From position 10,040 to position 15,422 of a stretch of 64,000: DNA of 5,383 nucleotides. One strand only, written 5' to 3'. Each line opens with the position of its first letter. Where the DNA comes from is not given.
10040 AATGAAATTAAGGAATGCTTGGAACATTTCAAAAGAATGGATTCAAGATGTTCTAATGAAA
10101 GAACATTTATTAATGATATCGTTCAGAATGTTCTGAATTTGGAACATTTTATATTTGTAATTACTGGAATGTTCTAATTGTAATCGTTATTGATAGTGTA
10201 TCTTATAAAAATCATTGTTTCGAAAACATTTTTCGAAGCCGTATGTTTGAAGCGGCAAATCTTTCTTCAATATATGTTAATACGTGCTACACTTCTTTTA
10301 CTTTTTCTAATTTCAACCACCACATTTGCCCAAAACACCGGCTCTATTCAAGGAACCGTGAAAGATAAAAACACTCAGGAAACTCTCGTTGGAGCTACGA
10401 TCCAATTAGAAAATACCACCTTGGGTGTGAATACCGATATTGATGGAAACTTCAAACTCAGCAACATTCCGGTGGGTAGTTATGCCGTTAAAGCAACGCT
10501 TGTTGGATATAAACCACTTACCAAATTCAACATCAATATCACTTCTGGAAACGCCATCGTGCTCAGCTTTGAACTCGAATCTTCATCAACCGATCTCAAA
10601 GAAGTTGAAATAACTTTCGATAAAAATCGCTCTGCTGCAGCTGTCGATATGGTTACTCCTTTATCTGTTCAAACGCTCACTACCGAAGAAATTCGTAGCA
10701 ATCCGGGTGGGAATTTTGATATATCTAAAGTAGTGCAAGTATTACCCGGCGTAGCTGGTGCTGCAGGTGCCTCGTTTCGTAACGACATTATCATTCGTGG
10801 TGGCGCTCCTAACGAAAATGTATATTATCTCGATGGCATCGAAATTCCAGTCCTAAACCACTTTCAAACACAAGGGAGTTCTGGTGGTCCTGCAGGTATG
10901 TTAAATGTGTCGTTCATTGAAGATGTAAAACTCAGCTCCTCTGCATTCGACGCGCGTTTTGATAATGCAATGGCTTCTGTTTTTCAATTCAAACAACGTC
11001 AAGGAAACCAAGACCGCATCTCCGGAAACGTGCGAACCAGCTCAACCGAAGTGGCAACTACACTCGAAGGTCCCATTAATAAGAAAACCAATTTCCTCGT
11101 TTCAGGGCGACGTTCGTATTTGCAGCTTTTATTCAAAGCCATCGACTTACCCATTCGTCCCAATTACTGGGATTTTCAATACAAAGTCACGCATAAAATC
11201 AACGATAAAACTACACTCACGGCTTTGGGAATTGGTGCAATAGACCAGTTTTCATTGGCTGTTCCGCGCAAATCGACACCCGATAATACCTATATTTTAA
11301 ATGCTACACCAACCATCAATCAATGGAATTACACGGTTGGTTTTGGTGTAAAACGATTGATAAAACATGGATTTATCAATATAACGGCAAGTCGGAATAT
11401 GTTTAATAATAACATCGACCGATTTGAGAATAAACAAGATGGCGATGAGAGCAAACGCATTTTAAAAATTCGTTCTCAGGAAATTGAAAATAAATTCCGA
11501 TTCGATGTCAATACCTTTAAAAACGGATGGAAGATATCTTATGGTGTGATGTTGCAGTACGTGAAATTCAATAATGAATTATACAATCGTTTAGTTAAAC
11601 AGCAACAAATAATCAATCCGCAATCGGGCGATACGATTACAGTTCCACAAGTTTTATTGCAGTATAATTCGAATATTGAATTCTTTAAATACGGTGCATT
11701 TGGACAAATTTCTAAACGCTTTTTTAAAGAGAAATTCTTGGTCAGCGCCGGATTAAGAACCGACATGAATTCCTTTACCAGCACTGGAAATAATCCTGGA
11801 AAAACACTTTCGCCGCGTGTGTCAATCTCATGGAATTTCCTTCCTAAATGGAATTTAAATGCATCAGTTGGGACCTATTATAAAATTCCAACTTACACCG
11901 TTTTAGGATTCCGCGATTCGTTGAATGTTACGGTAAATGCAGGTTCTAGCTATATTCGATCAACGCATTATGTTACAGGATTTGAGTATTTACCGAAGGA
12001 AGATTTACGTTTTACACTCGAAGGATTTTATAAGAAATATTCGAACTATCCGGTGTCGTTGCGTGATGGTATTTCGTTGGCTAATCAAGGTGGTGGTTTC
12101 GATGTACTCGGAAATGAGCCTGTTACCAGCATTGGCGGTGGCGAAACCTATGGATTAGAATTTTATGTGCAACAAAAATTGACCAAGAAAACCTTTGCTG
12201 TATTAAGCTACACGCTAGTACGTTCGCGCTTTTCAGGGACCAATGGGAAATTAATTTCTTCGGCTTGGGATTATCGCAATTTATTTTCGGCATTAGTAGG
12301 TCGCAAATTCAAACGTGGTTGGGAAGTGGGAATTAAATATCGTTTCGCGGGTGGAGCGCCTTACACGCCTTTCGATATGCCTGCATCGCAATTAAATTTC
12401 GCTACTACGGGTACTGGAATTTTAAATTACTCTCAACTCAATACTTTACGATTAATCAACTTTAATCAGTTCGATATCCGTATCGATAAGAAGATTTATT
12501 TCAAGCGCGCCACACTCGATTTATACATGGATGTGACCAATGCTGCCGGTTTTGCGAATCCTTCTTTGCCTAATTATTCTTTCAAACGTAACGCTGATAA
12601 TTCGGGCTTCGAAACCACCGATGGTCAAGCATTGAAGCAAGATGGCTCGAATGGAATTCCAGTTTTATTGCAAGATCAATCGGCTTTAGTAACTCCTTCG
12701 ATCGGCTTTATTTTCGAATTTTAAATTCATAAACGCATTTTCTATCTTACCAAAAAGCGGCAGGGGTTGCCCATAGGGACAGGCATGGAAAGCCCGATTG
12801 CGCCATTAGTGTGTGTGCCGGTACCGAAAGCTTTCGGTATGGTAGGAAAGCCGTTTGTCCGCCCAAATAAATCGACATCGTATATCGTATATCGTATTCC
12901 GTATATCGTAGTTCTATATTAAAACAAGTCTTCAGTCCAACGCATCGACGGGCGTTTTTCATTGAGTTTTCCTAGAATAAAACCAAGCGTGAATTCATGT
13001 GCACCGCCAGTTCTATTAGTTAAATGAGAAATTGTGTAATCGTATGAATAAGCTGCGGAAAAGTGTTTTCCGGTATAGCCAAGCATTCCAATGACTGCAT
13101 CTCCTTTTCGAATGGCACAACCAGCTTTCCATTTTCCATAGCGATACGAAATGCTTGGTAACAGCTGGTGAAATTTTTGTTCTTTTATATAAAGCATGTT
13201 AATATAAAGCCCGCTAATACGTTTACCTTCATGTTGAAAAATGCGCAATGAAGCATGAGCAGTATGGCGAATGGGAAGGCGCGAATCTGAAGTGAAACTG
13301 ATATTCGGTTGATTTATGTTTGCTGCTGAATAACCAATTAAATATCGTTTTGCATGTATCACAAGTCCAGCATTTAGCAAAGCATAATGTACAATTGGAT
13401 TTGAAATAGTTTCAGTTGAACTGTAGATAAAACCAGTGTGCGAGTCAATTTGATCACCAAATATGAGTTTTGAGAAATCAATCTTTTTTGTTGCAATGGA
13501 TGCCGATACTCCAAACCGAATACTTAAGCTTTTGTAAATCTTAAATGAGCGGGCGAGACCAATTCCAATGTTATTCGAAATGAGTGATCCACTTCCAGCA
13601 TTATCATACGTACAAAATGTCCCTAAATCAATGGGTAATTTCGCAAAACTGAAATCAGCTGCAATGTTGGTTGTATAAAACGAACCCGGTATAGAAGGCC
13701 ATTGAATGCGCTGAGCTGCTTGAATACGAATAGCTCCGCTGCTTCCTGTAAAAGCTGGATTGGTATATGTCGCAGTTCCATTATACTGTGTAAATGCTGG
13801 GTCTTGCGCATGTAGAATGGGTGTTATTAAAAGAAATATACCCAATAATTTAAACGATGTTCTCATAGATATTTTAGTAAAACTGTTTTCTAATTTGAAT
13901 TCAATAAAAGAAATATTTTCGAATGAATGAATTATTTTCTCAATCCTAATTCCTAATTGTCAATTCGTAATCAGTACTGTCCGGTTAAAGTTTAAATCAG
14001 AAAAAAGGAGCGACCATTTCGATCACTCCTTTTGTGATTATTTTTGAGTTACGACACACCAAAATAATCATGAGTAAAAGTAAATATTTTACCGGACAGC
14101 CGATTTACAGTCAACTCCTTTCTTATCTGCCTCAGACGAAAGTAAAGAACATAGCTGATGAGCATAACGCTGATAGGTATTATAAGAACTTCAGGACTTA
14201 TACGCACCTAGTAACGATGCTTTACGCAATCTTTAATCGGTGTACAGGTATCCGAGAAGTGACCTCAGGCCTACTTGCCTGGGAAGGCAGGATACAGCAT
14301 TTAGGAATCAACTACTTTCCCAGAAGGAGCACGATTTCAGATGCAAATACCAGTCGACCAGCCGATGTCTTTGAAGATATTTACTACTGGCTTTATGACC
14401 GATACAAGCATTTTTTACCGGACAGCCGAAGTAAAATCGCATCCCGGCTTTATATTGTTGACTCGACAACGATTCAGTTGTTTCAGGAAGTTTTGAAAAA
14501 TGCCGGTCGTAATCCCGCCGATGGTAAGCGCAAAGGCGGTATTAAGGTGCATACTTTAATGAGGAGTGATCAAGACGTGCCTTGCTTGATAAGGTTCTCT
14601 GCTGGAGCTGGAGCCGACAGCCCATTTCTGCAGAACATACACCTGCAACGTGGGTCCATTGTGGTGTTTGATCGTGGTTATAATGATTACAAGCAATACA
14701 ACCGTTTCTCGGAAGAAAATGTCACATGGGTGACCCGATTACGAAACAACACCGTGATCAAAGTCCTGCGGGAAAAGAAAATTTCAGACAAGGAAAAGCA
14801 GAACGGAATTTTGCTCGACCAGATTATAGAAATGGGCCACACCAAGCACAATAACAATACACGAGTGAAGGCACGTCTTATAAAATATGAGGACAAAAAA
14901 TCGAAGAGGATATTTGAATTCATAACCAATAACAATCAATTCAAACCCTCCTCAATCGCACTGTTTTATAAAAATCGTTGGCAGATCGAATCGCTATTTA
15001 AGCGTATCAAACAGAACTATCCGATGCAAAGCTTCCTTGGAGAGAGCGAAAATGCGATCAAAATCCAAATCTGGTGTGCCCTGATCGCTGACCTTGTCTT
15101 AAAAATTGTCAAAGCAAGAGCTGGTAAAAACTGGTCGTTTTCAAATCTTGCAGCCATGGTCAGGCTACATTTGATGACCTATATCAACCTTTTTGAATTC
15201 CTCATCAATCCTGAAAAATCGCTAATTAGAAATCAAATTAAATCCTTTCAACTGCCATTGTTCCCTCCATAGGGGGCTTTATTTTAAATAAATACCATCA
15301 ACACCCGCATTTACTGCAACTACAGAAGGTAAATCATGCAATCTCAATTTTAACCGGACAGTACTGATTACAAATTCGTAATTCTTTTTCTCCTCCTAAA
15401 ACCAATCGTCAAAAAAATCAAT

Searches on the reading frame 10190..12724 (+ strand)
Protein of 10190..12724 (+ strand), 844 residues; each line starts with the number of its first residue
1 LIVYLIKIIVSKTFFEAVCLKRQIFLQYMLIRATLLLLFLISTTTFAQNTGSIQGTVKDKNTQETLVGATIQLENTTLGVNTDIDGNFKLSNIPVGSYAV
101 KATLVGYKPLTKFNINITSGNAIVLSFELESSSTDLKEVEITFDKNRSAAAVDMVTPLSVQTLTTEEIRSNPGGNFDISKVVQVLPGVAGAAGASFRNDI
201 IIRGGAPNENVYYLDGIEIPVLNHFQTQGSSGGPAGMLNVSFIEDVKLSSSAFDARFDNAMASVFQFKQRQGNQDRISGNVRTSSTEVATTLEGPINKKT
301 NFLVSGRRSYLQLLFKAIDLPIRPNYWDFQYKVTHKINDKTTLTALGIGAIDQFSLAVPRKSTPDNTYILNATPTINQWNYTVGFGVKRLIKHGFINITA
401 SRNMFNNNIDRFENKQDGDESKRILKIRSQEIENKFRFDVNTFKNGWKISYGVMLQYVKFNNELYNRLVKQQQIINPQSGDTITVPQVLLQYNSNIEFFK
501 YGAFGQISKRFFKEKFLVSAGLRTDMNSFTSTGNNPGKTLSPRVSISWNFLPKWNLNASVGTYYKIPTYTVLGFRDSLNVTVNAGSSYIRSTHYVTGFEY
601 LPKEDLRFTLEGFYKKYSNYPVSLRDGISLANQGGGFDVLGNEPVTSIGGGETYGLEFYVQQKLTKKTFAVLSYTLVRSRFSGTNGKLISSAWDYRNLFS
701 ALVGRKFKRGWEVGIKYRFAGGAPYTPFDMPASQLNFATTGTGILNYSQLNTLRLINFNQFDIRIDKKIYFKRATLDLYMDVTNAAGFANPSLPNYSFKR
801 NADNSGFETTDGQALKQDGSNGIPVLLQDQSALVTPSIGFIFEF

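Call 5: search_protein_families(library=pfam, proteins=[window:10190-12724:+], max_evalue=0.01)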
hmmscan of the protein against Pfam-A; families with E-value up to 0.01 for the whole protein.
window:10190-12724:+ (844 aa): 6 families
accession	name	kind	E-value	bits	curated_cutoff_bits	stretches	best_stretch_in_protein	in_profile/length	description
PF00593.30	TonB_dep_Rec_b-barrel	-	4e-20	73.5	27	1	357-732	33-405/436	TonB dependent receptor-like, beta-barrel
PF13715.12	CarbopepD_reg_2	-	1.8e-19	70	32.2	1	53-139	1-86/88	CarboxypepD_reg-like domain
PF13620.12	CarboxypepD_reg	-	1.2e-14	54.9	32.3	1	52-130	1-82/82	Carboxypeptidase regulatory-like domain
PF07715.20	Plug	-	9.9e-10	39.3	23.9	1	156-258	5-100/107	TonB-dependent Receptor Plug Domain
PF17802.7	SpaA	-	1.5e-05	25.5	23.1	1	51-124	1-84/91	Prealbumin-like fold domain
PF09430.16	EMC7_beta-sandw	-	0.0042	17.7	26.6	0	61-118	2-60/122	ER membrane protein complex subunit 7, beta-sandwich domain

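Call 6: search_protein_families(library=ncbifam, proteins=[window:10190-12724:+], max_evalue=0.01)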
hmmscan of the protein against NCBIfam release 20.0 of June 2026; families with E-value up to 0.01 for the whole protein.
window:10190-12724:+ (844 aa): 3 families
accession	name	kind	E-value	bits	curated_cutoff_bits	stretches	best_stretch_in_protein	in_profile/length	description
TIGR04056.1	OMP_RagA_SusC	subfamily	5.1e-12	45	368.25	1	53-219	3-163/981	SusC/RagA family TonB-linked outer membrane protein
NF052345.1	S_layer_anammox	exception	8.9e-12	43.2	1400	1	42-143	1304-1405/1596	Kustd1514 family S-layer glycoprotein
NF010010.0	PRK13483.1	equivalog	0.0043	15.1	927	0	512-676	382-545/660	ligand-gated channel protein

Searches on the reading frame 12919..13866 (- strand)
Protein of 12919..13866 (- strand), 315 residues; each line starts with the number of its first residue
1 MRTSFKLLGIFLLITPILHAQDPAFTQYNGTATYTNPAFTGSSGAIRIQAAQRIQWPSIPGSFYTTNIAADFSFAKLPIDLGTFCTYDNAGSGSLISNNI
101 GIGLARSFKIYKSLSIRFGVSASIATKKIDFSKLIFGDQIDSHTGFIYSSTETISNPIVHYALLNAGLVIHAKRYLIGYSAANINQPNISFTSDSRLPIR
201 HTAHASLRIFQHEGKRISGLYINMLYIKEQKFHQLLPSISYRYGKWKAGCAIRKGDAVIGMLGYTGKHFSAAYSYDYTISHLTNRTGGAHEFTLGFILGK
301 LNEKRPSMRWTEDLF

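Call 5: search_protein_families(library=pfam, proteins=[window:12919-13866:-], max_evalue=0.01)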
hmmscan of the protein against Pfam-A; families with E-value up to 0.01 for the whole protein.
window:12919-13866:- (315 aa): 1 family
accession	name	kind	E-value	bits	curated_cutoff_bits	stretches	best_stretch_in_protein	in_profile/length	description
PF11751.14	PorP_SprF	-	9e-41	140.6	22.3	1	19-296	3-273/273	Type IX secretion system membrane protein PorP/SprF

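Call 6: search_protein_families(library=ncbifam, proteins=[window:12919-13866:-], max_evalue=0.01)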
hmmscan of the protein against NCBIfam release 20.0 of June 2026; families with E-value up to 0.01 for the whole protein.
window:12919-13866:- (315 aa): 1 family
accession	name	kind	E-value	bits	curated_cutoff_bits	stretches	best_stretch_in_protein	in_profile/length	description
TIGR03519.1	T9SS_PorP_fam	subfamily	6.3e-46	157.2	90.55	1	6-296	7-290/292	PorP/SprF family type IX secretion system membrane protein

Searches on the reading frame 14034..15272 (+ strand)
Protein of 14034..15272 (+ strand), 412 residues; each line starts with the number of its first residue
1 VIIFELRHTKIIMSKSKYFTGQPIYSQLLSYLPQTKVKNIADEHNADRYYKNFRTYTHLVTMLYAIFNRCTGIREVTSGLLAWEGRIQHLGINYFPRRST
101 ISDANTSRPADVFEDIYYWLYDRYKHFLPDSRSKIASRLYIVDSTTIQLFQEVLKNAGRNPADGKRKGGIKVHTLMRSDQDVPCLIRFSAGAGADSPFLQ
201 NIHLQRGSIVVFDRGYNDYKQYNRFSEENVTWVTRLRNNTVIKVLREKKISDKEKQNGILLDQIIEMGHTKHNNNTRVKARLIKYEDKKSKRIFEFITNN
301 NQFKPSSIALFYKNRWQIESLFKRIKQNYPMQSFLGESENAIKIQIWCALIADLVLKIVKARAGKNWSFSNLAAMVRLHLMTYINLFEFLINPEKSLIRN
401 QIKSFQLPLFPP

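Call 5: search_protein_families(library=pfam, proteins=[window:14034-15272:+], max_evalue=0.01)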
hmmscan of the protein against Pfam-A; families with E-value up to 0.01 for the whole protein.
window:14034-15272:+ (412 aa): 3 families
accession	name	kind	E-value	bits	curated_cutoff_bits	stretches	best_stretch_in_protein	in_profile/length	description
PF01609.27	DDE_Tnp_1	-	4e-27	95.7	23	1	138-352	5-197/200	Transposase DDE domain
PF14294.11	DUF4372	-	3.8e-20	72.3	25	1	20-92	1-73/74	Domain of unknown function (DUF4372)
PF13701.12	DDE_Tnp_1_4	-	0.00048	18.9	34.7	1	210-363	220-377/435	Transposase DDE domain group 1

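Call 6: search_protein_families(library=ncbifam, proteins=[window:14034-15272:+], max_evalue=0.01)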
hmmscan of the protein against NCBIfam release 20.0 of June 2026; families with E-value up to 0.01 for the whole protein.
window:14034-15272:+ (412 aa): 11 families
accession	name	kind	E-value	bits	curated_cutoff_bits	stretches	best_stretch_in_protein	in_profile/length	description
NF033592.1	transpos_IS4_1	equivalog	1.8e-63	214.6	115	1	28-359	1-331/332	IS4 family transposase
NF033559.2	transpos_IS1634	equivalog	6.1e-11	42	100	2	287-371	354-442/483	IS1634 family transposase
NF033591.1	transpos_IS4_2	equivalog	6.7e-11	41.9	152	1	208-353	120-274/340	IS4 family transposase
NF049921.1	transpos_IS701_2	equivalog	3.3e-09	36.6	250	1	208-367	146-298/318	IS701 family transposase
NF049999.1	transpos_IS701_3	equivalog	2.4e-08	33.3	170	1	273-367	272-368/412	IS701 family transposase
NF033520.1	transpos_IS982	equivalog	2.4e-07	30.6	130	1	138-243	72-188/243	IS982 family transposase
NF033580.1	transpos_IS5_3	equivalog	4.3e-07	29.7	110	1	120-241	81-206/258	IS5 family transposase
NF049925.1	transpos_IS4_4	equivalog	1.1e-06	27.7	250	1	248-333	261-343/449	IS4 family transposase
NF033540.2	transpos_IS701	equivalog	1.1e-05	24.9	150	1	278-343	280-346/363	IS701 family transposase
NF033579.1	transpos_IS5_2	equivalog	0.00011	21.8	140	0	137-253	108-231/289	IS5 family transposase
NF041680.1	transp_NF041680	equivalog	0.0007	18.7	440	0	207-247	174-214/439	NF041680 family putative transposase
